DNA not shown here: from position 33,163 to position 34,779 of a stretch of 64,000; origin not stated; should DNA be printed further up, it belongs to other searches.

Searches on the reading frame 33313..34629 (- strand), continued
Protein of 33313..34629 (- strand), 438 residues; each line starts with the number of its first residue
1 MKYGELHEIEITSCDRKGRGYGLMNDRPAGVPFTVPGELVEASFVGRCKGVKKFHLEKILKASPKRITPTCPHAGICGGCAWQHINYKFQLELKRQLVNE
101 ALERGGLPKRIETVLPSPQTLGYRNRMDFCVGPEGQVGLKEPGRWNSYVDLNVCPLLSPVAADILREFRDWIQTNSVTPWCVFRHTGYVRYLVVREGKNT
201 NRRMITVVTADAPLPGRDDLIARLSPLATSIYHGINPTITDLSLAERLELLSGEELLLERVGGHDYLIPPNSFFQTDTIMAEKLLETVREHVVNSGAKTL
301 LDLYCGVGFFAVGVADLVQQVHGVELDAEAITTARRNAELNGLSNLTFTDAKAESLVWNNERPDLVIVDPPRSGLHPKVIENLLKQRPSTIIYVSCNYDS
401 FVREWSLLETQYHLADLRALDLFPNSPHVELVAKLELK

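Call 46: find_homologous_proteins(query=window:33313-34629:-, max_evalue=1e-60)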
Query window:33313-34629:- (438 aa): 882 proteins with E <= 1e-60 among 8000 candidates; the best 120 are listed.
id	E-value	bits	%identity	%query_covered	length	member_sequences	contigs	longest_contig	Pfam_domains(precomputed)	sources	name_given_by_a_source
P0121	0.0e+0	1015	100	100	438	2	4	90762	PF13847.13,PF06325.20,PF05175.21,PF13649.13,PF09445.17,PF08241.19,PF05958.18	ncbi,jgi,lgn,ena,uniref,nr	ncbi:23S rRNA (uracil-5-)-methyltransferase RumA [Candidatus Uhrbacteria bacterium RIFOXYC2_FULL_47_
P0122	1.4e-260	883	86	100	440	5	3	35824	PF13847.13,PF06325.20,PF05175.21,PF13649.13,PF08241.19,PF05958.18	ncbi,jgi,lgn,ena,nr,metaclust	ncbi:MAG: 23S rRNA (uracil-5-)-methyltransferase RumA [Parcubacteria group bacterium CG1_02_58_44]|n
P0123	2.7e-215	733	72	99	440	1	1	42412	PF13847.13,PF06325.20,PF05175.21,PF13649.13,PF08241.19,PF05958.18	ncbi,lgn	ncbi:MAG: 23S rRNA (uracil(1939)-C(5))-methyltransferase RlmD [bacterium]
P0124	2.5e-192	658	64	100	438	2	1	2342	PF13847.13,PF06325.20,PF05175.21,PF13649.13,PF02475.24,PF05958.18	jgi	jgi:23S rRNA (uracil-5-)-methyltransferase RumA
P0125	7.3e-187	640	62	100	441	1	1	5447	PF13847.13,PF06325.20,PF05175.21,PF13649.13,PF02475.24,PF09445.17,PF08241.19,PF05958.18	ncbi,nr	ncbi:MAG: 23S rRNA (uracil(1939)-C(5))-methyltransferase RlmD [Patescibacteria group bacterium]|nr:2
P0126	2.1e-185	635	61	100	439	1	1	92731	PF13847.13,PF06325.20,PF05175.21,PF13649.13,PF02475.24,PF09445.17,PF08241.19,PF05958.18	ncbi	-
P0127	2.4e-184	631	62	100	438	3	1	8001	PF13847.13,PF05175.21,PF13649.13,PF08241.19,PF05958.18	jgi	-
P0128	7.0e-184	630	61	100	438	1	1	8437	PF13847.13,PF06325.20,PF05175.21,PF13649.13,PF02475.24,PF05958.18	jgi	-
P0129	1.3e-182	626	62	100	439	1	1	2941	PF13847.13,PF06325.20,PF05175.21,PF13649.13,PF02475.24,PF08241.19,PF05958.18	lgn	-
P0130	7.9e-180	617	61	99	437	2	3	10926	PF13847.13,PF06325.20,PF05175.21,PF03602.22,PF13649.13,PF02475.24,PF05958.18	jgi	jgi:23S rRNA (uracil-5-)-methyltransferase RumA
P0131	1.8e-179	615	61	100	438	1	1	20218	PF13847.13,PF06325.20,PF05175.21,PF13649.13,PF02475.24,PF09445.17,PF08241.19,PF05958.18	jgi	jgi:23S rRNA (uracil-5-)-methyltransferase RumA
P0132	8.4e-178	610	60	97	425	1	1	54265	PF13847.13,PF06325.20,PF05175.21,PF13649.13,PF02475.24,PF05958.18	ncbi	-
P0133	1.6e-173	596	59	100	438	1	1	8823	PF13847.13,PF06325.20,PF05175.21,PF13649.13,PF05958.18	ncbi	ncbi:23S rRNA (uracil(1939)-C(5))-methyltransferase RlmD [Patescibacteria group bacterium]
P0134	2.4e-171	589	58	100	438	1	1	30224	PF13847.13,PF06325.20,PF05175.21,PF03602.22,PF13649.13,PF02475.24,PF01209.25,PF08241.19,PF05958.18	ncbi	-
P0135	7.4e-170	584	58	100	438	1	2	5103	PF13847.13,PF06325.20,PF05175.21,PF03602.22,PF13649.13,PF13679.13,PF01209.25,PF08241.19,PF05958.18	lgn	-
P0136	1.2e-168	580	58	100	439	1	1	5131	PF13847.13,PF06325.20,PF05175.21,PF03602.22,PF13649.13,PF01209.25,PF08241.19,PF05958.18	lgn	-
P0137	2.6e-168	579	58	100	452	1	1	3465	PF13847.13,PF06325.20,PF05175.21,PF03602.22,PF13649.13,PF01209.25,PF08241.19,PF05958.18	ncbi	-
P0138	6.7e-168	577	57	100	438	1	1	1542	PF13847.13,PF06325.20,PF05175.21,PF03602.22,PF13649.13,PF01209.25,PF08241.19,PF05958.18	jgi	jgi:23S rRNA (uracil-5-)-methyltransferase RumA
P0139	7.8e-167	574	57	99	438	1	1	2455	PF13847.13,PF06325.20,PF05175.21,PF13649.13,PF08241.19,PF05958.18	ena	-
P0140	3.0e-166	572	57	100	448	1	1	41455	PF13847.13,PF06325.20,PF05175.21,PF03602.22,PF13649.13,PF02475.24,PF05958.18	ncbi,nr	ncbi:23S rRNA (uracil(1939)-C(5))-methyltransferase RlmD [Candidatus Uhrbacteria bacterium]|nr:23S r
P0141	3.8e-166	571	57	100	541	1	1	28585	PF13847.13,PF06325.20,PF05175.21,PF13649.13,PF02475.24,PF08241.19,PF05958.18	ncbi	ncbi:MAG: hypothetical protein RL272_596 [Candidatus Parcubacteria bacterium]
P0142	5.2e-166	571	57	99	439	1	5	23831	PF13847.13,PF06325.20,PF05175.21,PF03602.22,PF13649.13,PF05958.18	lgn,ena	-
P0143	1.2e-165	570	58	100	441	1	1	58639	PF13847.13,PF06325.20,PF05175.21,PF03602.22,PF13649.13,PF02475.24,PF09445.17,PF01209.25,PF08241.19,PF05958.18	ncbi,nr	ncbi:MAG: 23S rRNA (uracil(1939)-C(5))-methyltransferase RlmD [Patescibacteria group bacterium]|nr:2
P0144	2.4e-165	569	57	100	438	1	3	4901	PF13847.13,PF05175.21,PF03602.22,PF13649.13,PF05958.18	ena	-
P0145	3.9e-165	568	56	100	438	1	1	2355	PF13847.13,PF06325.20,PF05175.21,PF03602.22,PF13649.13,PF02475.24,PF08241.19,PF05958.18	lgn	-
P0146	4.7e-165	568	58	100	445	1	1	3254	PF13847.13,PF05175.21,PF13649.13,PF05958.18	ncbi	-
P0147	5.4e-165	568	56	100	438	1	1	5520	PF13847.13,PF06325.20,PF05175.21,PF03602.22,PF13649.13,PF02475.24,PF08241.19,PF05958.18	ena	-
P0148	6.6e-165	567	57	99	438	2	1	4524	PF13847.13,PF06325.20,PF05175.21,PF03602.22,PF13649.13,PF05958.18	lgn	-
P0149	7.5e-165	567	56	100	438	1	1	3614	PF13847.13,PF06325.20,PF05175.21,PF13649.13,PF05958.18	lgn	-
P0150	1.9e-164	566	57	99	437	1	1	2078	PF13847.13,PF06325.20,PF05175.21,PF03602.22,PF13649.13,PF02475.24,PF05958.18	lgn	-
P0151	6.4e-164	564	56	100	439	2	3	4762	PF13847.13,PF06325.20,PF05175.21,PF13649.13,PF02475.24,PF01209.25,PF08241.19,PF05958.18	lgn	-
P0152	1.7e-163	563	57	100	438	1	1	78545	PF13847.13,PF06325.20,PF05175.21,PF03602.22,PF13649.13,PF02475.24,PF05958.18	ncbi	-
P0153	4.8e-163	561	56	100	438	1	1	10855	PF13847.13,PF06325.20,PF05175.21,PF03602.22,PF13649.13,PF01209.25,PF08241.19,PF05958.18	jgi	jgi:23S rRNA (uracil-5-)-methyltransferase RumA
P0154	6.3e-163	561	55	100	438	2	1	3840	PF13847.13,PF06325.20,PF05175.21,PF03602.22,PF13649.13,PF02475.24,PF05958.18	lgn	-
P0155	9.7e-163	560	56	100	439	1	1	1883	PF13847.13,PF06325.20,PF05175.21,PF03602.22,PF13649.13,PF02475.24,PF08241.19,PF05958.18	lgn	-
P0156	1.2e-162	560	56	100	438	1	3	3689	PF13847.13,PF05175.21,PF13649.13,PF05958.18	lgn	-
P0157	3.2e-162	558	57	100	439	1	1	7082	PF13847.13,PF06325.20,PF05175.21,PF03602.22,PF13649.13,PF02475.24,PF08241.19,PF05958.18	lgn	-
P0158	8.8e-162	557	56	100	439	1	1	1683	PF13847.13,PF06325.20,PF05175.21,PF13649.13,PF01209.25,PF08241.19,PF05958.18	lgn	-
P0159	1.3e-161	557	56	100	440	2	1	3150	PF13847.13,PF06325.20,PF05175.21,PF03602.22,PF13649.13,PF02475.24,PF05958.18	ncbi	-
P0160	1.5e-161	556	56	98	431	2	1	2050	PF13847.13,PF06325.20,PF05175.21,PF03602.22,PF13649.13,PF02475.24,PF08241.19,PF05958.18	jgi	-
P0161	1.1e-160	553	56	100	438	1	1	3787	PF13847.13,PF06325.20,PF05175.21,PF03602.22,PF13649.13,PF02475.24,PF08241.19,PF05958.18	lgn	-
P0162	2.8e-160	552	56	100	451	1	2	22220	PF13847.13,PF06325.20,PF05175.21,PF13649.13,PF05958.18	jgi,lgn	-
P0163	3.2e-160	552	56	100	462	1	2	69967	PF13847.13,PF06325.20,PF05175.21,PF13649.13,PF05958.18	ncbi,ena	-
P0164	1.8e-159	549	55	100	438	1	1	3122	PF13847.13,PF06325.20,PF05175.21,PF13649.13,PF02475.24,PF08241.19,PF05958.18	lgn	-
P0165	2.0e-159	549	55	100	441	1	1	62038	PF13847.13,PF06325.20,PF05175.21,PF13649.13,PF02475.24,PF05958.18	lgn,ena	-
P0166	2.1e-159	549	53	100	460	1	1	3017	PF13847.13,PF05175.21,PF13649.13,PF05958.18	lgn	-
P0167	2.5e-159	549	57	99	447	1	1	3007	PF13847.13,PF06325.20,PF05175.21,PF03602.22,PF13649.13,PF02475.24,PF09445.17,PF05958.18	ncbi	ncbi:MAG: 23S rRNA (uracil(1939)-C(5))-methyltransferase RlmD [Patescibacteria group bacterium]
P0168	2.9e-159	549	55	100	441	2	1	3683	PF13847.13,PF06325.20,PF05175.21,PF13649.13,PF05958.18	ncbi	-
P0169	4.4e-159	548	55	100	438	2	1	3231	PF13847.13,PF05175.21,PF13649.13,PF05958.18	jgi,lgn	-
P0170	5.5e-159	548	55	100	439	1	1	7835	PF13847.13,PF05175.21,PF13649.13,PF05958.18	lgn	-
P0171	5.2e-158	545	54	100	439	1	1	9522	PF13847.13,PF06325.20,PF05175.21,PF03602.22,PF13649.13,PF05958.18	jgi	-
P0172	2.4e-157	542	55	100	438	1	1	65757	PF13847.13,PF06325.20,PF05175.21,PF13649.13,PF05958.18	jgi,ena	-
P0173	3.3e-157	542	55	100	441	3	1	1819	PF13847.13,PF06325.20,PF05175.21,PF03602.22,PF13649.13,PF05958.18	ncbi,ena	-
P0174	1.1e-156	540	54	100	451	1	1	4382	PF13847.13,PF06325.20,PF05175.21,PF03602.22,PF13649.13,PF08241.19,PF05958.18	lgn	-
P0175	1.2e-155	537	53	100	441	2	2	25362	PF13847.13,PF05175.21,PF13649.13,PF05958.18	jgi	jgi:23S rRNA (uracil1939-C5)-methyltransferase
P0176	1.3e-155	537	54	99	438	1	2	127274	PF13847.13,PF05175.21,PF13649.13,PF05958.18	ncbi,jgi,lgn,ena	ncbi:MAG: 23S rRNA (uracil(1939)-C(5))-methyltransferase RlmD [Patescibacteria group bacterium]|jgi:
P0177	3.6e-155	535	54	100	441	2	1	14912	PF13847.13,PF06325.20,PF05175.21,PF13649.13,PF05958.18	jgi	jgi:23S rRNA (uracil-5-)-methyltransferase RumA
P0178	5.2e-155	535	55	100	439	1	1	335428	PF13847.13,PF06325.20,PF05175.21,PF03602.22,PF13649.13,PF02475.24,PF05958.18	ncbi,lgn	-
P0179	2.7e-154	532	54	100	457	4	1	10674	PF13847.13,PF06325.20,PF05175.21,PF03602.22,PF13649.13,PF02475.24,PF05958.18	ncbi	-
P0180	2.7e-154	532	55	100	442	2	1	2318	PF13847.13,PF06325.20,PF05175.21,PF13649.13,PF05958.18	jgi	jgi:23S rRNA (uracil-5-)-methyltransferase RumA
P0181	6.4e-154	531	54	100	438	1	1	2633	PF13847.13,PF06325.20,PF05175.21,PF13649.13,PF05958.18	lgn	-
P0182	1.4e-153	530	54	100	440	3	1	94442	PF13847.13,PF06325.20,PF05175.21,PF03602.22,PF13649.13,PF08241.19,PF05958.18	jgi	jgi:23S rRNA (uracil-5-)-methyltransferase RumA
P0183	3.0e-153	529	54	100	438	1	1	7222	PF13847.13,PF06325.20,PF05175.21,PF03602.22,PF13649.13,PF02475.24,PF05958.18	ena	-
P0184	4.8e-153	528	53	100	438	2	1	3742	PF13847.13,PF06325.20,PF05175.21,PF03602.22,PF13649.13,PF02475.24,PF09445.17,PF08241.19,PF05958.18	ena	-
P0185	5.0e-153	528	55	100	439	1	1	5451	PF13847.13,PF06325.20,PF05175.21,PF03602.22,PF13649.13,PF02475.24,PF05958.18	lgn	-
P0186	8.1e-153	527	54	100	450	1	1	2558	PF13847.13,PF06325.20,PF05175.21,PF03602.22,PF13649.13,PF02475.24,PF08241.19,PF05958.18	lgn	-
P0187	8.6e-153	527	54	100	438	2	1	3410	PF13847.13,PF06325.20,PF05175.21,PF13649.13,PF08241.19,PF05958.18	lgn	-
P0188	3.0e-152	526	54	99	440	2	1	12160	PF13847.13,PF06325.20,PF05175.21,PF03602.22,PF13649.13,PF02475.24,PF08241.19,PF05958.18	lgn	-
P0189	6.5e-151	521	54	100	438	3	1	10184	PF13847.13,PF06325.20,PF05175.21,PF03602.22,PF13649.13,PF02475.24,PF05958.18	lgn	-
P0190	1.2e-150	520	55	100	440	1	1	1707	PF13847.13,PF06325.20,PF05175.21,PF03602.22,PF13649.13,PF08241.19,PF05958.18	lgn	-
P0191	2.1e-150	520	54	100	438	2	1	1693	PF13847.13,PF06325.20,PF05175.21,PF03602.22,PF13649.13,PF02475.24,PF05958.18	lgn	-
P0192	2.6e-150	519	54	100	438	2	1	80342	PF13847.13,PF05175.21,PF13649.13,PF02475.24,PF05958.18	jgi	-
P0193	3.9e-150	519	53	99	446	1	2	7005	PF13847.13,PF06325.20,PF05175.21,PF03602.22,PF13649.13,PF02475.24,PF08241.19,PF05958.18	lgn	-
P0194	1.4e-149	517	54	100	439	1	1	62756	PF13847.13,PF06325.20,PF05175.21,PF13649.13,PF02475.24,PF05958.18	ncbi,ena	-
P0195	9.2e-149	514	53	100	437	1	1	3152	PF13847.13,PF06325.20,PF05175.21,PF03602.22,PF13649.13,PF05958.18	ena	-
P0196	6.4e-148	511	53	100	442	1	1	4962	PF13847.13,PF06325.20,PF05175.21,PF13649.13,PF02475.24,PF08241.19,PF05958.18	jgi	jgi:tRNA (uracil-5-)-methyltransferase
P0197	7.7e-148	511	53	100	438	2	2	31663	PF13847.13,PF06325.20,PF05175.21,PF03602.22,PF13649.13,PF02475.24,PF01209.25,PF08241.19,PF05958.18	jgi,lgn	jgi:23S rRNA (uracil1939-C5)-methyltransferase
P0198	9.0e-147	508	53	100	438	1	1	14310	PF13847.13,PF06325.20,PF05175.21,PF03602.22,PF13649.13,PF05958.18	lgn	-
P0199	9.2e-147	508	51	99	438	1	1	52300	PF13847.13,PF06325.20,PF05175.21,PF13649.13,PF08241.19,PF05958.18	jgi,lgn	jgi:23S rRNA (uracil-5-)-methyltransferase RumA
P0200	2.0e-145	503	52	99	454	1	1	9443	PF13847.13,PF06325.20,PF05175.21,PF03602.22,PF13649.13,PF08241.19,PF05958.18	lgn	-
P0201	1.9e-144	500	54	100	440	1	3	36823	PF13847.13,PF05175.21,PF13649.13,PF05958.18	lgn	-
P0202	3.0e-144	499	53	99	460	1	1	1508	PF13847.13,PF06325.20,PF05175.21,PF03602.22,PF13649.13,PF02475.24,PF05958.18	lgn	-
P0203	1.2e-143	497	52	99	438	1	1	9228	PF13847.13,PF06325.20,PF05175.21,PF03602.22,PF13649.13,PF02475.24,PF09445.17,PF05958.18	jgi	jgi:23S rRNA (uracil-5-)-methyltransferase RumA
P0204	1.3e-143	497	49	100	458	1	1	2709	PF13847.13,PF06325.20,PF05175.21,PF03602.22,PF13649.13,PF05958.18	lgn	-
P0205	2.0e-143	497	61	81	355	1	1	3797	PF13847.13,PF06325.20,PF05175.21,PF13649.13,PF02475.24,PF05958.18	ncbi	ncbi:MAG: 23S rRNA (uracil(1939)-C(5))-methyltransferase RlmD, partial [Patescibacteria group bacter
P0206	7.7e-143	495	51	100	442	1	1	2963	PF13847.13,PF06325.20,PF05175.21,PF03602.22,PF13649.13,PF08241.19,PF05958.18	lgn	-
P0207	1.9e-142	493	51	99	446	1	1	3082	PF13847.13,PF06325.20,PF05175.21,PF03602.22,PF13649.13,PF08241.19,PF05958.18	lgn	-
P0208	1.0e-141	491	50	99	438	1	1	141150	PF13847.13,PF06325.20,PF05175.21,PF03602.22,PF13649.13,PF02475.24,PF09445.17,PF01209.25,PF05958.18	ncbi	-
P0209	1.8e-140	487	51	100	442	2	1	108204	PF13847.13,PF06325.20,PF05175.21,PF13649.13,PF05958.18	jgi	jgi:23S rRNA (uracil1939-C5)-methyltransferase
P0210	2.7e-140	486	49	100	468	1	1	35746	PF13847.13,PF06325.20,PF05175.21,PF13649.13,PF05958.18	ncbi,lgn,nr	ncbi:23S rRNA (uracil(1939)-C(5))-methyltransferase RlmD [Candidatus Uhrbacteria bacterium]|nr:23S r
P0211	2.5e-139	483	50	99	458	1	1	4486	PF13847.13,PF05175.21,PF13649.13,PF08241.19,PF05958.18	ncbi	-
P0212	1.3e-137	477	50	100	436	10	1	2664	PF13847.13,PF05175.21,PF03602.22,PF13649.13,PF08241.19,PF05958.18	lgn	-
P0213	1.9e-137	477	51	99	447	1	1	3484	PF13847.13,PF05175.21,PF13649.13,PF05958.18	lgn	-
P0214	7.7e-137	475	50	100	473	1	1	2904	PF13847.13,PF06325.20,PF05175.21,PF03602.22,PF13649.13,PF08241.19,PF05958.18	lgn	-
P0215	3.9e-135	469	49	100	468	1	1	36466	PF13847.13,PF06325.20,PF05175.21,PF13649.13,PF02475.24,PF08241.19,PF05958.18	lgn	-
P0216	6.1e-135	469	49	100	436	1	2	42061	PF13847.13,PF05175.21,PF03602.22,PF13649.13,PF08241.19,PF05958.18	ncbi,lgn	-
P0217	1.2e-132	461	49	100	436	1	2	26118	PF13847.13,PF05175.21,PF13649.13,PF08241.19,PF05958.18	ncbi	-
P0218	1.9e-131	457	50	100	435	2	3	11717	PF13847.13,PF05175.21,PF03602.22,PF13649.13,PF08241.19,PF05958.18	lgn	-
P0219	3.5e-131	456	49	99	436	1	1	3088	PF13847.13,PF05175.21,PF13649.13,PF05958.18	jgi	jgi:23S rRNA (uracil1939-C5)-methyltransferase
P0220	1.8e-130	454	49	99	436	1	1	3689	PF13847.13,PF05175.21,PF13649.13,PF08241.19,PF05958.18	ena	-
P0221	2.1e-130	454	49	99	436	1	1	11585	PF13847.13,PF05175.21,PF13649.13,PF08241.19,PF05958.18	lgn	-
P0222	4.8e-130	452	47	100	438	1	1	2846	PF13847.13,PF05175.21,PF13649.13,PF01209.25,PF08241.19,PF05958.18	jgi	jgi:23S rRNA (uracil-5-)-methyltransferase RumA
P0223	5.1e-130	452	48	100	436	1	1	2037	PF13847.13,PF05175.21,PF03602.22,PF13649.13,PF08241.19,PF05958.18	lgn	-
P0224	7.5e-130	452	48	100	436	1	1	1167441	PF13847.13,PF05175.21,PF03602.22,PF13649.13,PF08241.19,PF05958.18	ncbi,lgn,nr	ncbi:MAG: 23S rRNA (uracil(1939)-C(5))-methyltransferase RlmD [Patescibacteria group bacterium]|nr:M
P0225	1.1e-129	451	49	100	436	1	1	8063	PF13847.13,PF05175.21,PF03602.22,PF13649.13,PF08241.19,PF05958.18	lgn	-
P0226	1.2e-129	451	48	100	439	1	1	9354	PF13847.13,PF05175.21,PF03602.22,PF13649.13,PF08241.19,PF05958.18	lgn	-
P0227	2.3e-129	450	49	100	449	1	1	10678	PF13847.13,PF05175.21,PF13649.13,PF08241.19,PF05958.18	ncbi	-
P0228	2.4e-129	450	47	100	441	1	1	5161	PF13847.13,PF06325.20,PF05175.21,PF03602.22,PF13649.13,PF02475.24,PF08241.19,PF05958.18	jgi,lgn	-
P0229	3.9e-129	449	49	99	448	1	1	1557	PF13847.13,PF06325.20,PF05175.21,PF13649.13,PF02475.24,PF05958.18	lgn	-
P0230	6.1e-129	449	47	100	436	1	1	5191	PF13847.13,PF05175.21,PF03602.22,PF13649.13,PF08241.19,PF05958.18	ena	-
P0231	8.0e-129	448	48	100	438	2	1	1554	PF13847.13,PF05175.21,PF13649.13,PF08241.19,PF05958.18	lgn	-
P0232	1.0e-128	448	48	100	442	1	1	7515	PF13847.13,PF05175.21,PF03602.22,PF13649.13,PF02475.24,PF09445.17,PF05958.18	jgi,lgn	jgi:23S rRNA (uracil-5-)-methyltransferase RumA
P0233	2.1e-128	447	50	99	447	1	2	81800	PF13847.13,PF06325.20,PF05175.21,PF03602.22,PF13649.13,PF02475.24,PF09445.17,PF05958.18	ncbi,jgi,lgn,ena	-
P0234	6.2e-128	445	48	100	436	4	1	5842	PF13847.13,PF05175.21,PF13649.13,PF02475.24,PF08241.19,PF05958.18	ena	-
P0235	8.0e-128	445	48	99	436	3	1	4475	PF13847.13,PF05175.21,PF13649.13,PF02475.24,PF08241.19,PF05958.18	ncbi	-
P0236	1.9e-127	444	48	100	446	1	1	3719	PF13847.13,PF06325.20,PF05175.21,PF13649.13,PF02475.24,PF09445.17,PF21579.5,PF08241.19,PF08242.19,PF05958.18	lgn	-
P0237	2.3e-126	440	49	99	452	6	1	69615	PF13847.13,PF06325.20,PF05175.21,PF13649.13,PF02475.24,PF09445.17,PF05958.18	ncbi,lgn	-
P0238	3.0e-126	440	48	100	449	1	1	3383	PF13847.13,PF06325.20,PF05175.21,PF13649.13,PF05958.18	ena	-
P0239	3.4e-126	440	47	100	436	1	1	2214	PF13847.13,PF03602.22,PF13649.13,PF05958.18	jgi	jgi:23S rRNA (uracil-5-)-methyltransferase RumA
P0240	7.3e-126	439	49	99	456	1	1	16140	PF13847.13,PF06325.20,PF05175.21,PF13649.13,PF02475.24,PF09445.17,PF21579.5,PF05958.18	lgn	-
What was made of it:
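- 33313..34629 (-): RlmD/RumA-type m5U RNA methyltransferase gene. It is the constant left neighbour of the element in every variant and in both species. Source names in call 46.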

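Call 48: find_encoding_contigs(protein=P0122, flank=4000, max_places=8)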
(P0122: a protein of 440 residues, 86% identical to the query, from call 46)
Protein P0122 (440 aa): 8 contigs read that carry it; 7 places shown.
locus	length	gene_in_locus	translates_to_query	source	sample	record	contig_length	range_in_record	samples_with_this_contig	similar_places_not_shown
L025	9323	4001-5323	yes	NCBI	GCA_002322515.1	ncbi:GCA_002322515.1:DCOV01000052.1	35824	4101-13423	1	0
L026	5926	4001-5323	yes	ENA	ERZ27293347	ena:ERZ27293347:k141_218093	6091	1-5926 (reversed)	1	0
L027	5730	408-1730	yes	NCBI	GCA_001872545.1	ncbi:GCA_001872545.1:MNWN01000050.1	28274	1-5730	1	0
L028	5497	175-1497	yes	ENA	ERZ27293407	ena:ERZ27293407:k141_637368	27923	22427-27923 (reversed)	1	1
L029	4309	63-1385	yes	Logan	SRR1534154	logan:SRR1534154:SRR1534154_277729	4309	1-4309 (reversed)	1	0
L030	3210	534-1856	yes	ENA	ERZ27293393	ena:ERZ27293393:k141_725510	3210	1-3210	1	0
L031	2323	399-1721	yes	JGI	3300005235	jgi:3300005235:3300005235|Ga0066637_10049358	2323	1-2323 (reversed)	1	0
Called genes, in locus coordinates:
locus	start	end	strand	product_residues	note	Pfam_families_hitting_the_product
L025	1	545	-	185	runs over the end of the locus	PF01558:POR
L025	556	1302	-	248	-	PF02775:TPP_enzyme_C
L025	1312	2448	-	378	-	PF01855:POR_N, PF17147:PFOR_II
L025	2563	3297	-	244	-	PF00535:Glycos_transf_2, PF10111:Glyco_tranf_2_2 (weak), PF13641:Glyco_tranf_2_3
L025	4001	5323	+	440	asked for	PF05958:tRNA_U5-meth_tr, PF06325:PrmA (faint), PF05175:MTS (weak), PF08241:Methyltransf_11 (faint), PF13649:Methyltransf_25, PF13847:Methyltransf_31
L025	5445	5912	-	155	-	-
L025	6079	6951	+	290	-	PF03193:RsgA_GTPase (weak), PF00009:GTP_EFTU (faint), PF00350:Dynamin_N (faint), PF01926:MMR_HSR1, PF02421:FeoB_N, PF04548:AIG1, PF07650:KH_2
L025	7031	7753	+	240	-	PF18306:LDcluster4, PF03641:Lysine_decarbox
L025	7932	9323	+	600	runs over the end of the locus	PF00009:GTP_EFTU, PF01926:MMR_HSR1 (weak), PF03144:GTP_EFTU_D2, PF22042:EF-G_D2, PF00679:EFG_C, PF21018:BipA_C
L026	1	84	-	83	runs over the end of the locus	?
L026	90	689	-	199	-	PF01558:POR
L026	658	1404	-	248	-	PF02775:TPP_enzyme_C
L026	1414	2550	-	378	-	PF01855:POR_N, PF17147:PFOR_II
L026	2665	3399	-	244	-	PF00535:Glycos_transf_2, PF10111:Glyco_tranf_2_2 (weak), PF13641:Glyco_tranf_2_3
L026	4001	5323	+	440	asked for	PF05958:tRNA_U5-meth_tr, PF06325:PrmA (faint), PF05175:MTS (weak), PF08241:Methyltransf_11 (faint), PF13649:Methyltransf_25, PF13847:Methyltransf_31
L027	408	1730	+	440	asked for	PF05958:tRNA_U5-meth_tr, PF06325:PrmA (faint), PF05175:MTS (weak), PF08241:Methyltransf_11 (faint), PF13649:Methyltransf_25, PF13847:Methyltransf_31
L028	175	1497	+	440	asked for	PF05958:tRNA_U5-meth_tr, PF06325:PrmA (faint), PF05175:MTS (weak), PF08241:Methyltransf_11 (faint), PF13649:Methyltransf_25, PF13847:Methyltransf_31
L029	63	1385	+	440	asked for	PF05958:tRNA_U5-meth_tr, PF06325:PrmA (faint), PF05175:MTS (weak), PF08241:Methyltransf_11 (faint), PF13649:Methyltransf_25, PF13847:Methyltransf_31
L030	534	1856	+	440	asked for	PF05958:tRNA_U5-meth_tr, PF06325:PrmA (faint), PF05175:MTS (weak), PF08241:Methyltransf_11 (faint), PF13649:Methyltransf_25, PF13847:Methyltransf_31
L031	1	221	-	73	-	?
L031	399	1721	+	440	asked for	PF05958:tRNA_U5-meth_tr, PF06325:PrmA (faint), PF05175:MTS (weak), PF08241:Methyltransf_11 (faint), PF13649:Methyltransf_25, PF13847:Methyltransf_31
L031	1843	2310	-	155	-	-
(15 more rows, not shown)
